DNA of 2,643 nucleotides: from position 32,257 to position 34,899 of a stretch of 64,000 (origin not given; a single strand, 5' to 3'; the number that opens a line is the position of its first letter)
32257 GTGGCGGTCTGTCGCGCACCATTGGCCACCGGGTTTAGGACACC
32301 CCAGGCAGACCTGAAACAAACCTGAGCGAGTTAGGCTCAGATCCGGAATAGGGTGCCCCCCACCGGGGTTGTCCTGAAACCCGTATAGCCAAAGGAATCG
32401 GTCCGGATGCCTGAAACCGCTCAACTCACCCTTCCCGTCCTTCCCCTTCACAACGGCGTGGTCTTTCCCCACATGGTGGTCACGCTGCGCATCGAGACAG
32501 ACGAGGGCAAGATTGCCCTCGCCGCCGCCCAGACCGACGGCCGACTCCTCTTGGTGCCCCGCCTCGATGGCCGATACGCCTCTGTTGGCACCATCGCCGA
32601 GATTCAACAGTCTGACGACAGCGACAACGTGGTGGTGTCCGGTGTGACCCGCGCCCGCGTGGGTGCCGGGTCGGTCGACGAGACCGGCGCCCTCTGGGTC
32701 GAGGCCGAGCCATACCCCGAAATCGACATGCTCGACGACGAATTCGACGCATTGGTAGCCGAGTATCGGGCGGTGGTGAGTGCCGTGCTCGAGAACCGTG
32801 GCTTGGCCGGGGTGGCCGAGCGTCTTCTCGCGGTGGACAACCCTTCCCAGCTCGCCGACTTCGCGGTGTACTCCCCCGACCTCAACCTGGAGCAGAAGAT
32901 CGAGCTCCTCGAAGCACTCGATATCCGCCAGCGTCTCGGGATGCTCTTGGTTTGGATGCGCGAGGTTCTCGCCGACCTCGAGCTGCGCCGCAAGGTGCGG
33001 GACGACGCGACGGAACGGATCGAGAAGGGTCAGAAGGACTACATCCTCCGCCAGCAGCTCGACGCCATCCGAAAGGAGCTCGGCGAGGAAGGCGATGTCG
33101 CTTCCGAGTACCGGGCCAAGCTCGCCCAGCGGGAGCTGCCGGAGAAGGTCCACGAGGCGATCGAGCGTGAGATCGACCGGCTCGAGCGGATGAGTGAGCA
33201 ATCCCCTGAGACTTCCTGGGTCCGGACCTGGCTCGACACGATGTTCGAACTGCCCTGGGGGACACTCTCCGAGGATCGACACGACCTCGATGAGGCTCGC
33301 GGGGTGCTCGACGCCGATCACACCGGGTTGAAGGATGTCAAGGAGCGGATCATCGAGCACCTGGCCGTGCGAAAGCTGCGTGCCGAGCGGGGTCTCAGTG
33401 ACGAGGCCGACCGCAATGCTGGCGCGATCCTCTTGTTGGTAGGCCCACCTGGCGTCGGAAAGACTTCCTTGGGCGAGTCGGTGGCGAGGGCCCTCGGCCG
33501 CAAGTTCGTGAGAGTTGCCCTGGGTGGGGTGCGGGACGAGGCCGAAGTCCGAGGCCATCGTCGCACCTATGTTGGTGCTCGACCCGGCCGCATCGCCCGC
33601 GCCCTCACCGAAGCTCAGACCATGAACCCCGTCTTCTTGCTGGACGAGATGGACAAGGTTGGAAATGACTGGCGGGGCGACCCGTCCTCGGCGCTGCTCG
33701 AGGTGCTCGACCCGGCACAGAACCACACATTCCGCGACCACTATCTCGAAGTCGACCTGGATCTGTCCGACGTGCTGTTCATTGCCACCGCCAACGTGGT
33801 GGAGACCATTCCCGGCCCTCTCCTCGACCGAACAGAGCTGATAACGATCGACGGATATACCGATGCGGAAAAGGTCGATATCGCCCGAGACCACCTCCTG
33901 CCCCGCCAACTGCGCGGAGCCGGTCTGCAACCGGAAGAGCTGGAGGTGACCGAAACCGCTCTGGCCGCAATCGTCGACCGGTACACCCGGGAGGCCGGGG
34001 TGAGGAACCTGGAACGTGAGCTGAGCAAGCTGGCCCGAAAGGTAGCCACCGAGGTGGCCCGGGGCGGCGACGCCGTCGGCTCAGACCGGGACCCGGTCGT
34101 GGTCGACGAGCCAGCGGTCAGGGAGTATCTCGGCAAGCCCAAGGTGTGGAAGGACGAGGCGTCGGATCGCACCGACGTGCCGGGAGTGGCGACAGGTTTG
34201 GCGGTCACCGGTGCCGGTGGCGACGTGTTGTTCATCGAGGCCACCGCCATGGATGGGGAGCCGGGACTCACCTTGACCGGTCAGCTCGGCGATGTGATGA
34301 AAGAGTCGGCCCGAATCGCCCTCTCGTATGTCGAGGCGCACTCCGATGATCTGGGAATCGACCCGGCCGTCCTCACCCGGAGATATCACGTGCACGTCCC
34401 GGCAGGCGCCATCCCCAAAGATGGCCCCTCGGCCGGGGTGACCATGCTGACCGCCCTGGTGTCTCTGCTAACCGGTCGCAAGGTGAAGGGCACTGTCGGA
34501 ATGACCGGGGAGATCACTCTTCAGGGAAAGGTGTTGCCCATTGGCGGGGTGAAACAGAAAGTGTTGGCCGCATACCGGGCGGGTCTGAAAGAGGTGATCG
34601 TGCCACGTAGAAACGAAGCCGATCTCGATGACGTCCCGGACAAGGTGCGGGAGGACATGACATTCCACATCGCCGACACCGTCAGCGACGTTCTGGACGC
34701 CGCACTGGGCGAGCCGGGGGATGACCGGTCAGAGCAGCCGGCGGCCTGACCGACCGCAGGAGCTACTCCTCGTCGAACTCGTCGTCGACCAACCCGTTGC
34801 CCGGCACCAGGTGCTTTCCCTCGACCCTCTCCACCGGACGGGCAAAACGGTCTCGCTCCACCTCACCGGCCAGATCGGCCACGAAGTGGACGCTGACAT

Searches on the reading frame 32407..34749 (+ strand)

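Call 61: search_protein_families(library=pfam, proteins=[window:32407-34749:+], max_evalue=0.00001)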
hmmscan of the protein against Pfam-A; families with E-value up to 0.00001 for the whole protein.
window:32407-34749:+ (780 aa): 6 families
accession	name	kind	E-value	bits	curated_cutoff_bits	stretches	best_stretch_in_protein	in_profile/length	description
PF05362.19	Lon_C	-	1.5e-83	279.9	21.1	1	566-767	2-203/205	Lon protease (S16) C-terminal proteolytic domain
PF02190.22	LON_substr_bdg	-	5.7e-24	85.6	28.7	1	8-185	1-199/200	ATP-dependent protease La (LON) substrate-binding domain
PF00004.35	AAA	-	1.1e-23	84.5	21.2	1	342-478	1-125/131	ATPase family associated with various cellular activities (AAA)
PF22667.2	Lon_lid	-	2.2e-19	69.3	27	1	505-554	3-52/57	Lon protease AAA+ ATPase lid domain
PF07728.20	AAA_5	-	3.2e-09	37.3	22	1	342-466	2-125/139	AAA domain (dynein-related subfamily)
PF13541.12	ChlI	-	1.4e-07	31.8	27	1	610-736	1-121/121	Subunit ChlI of Mg-chelatase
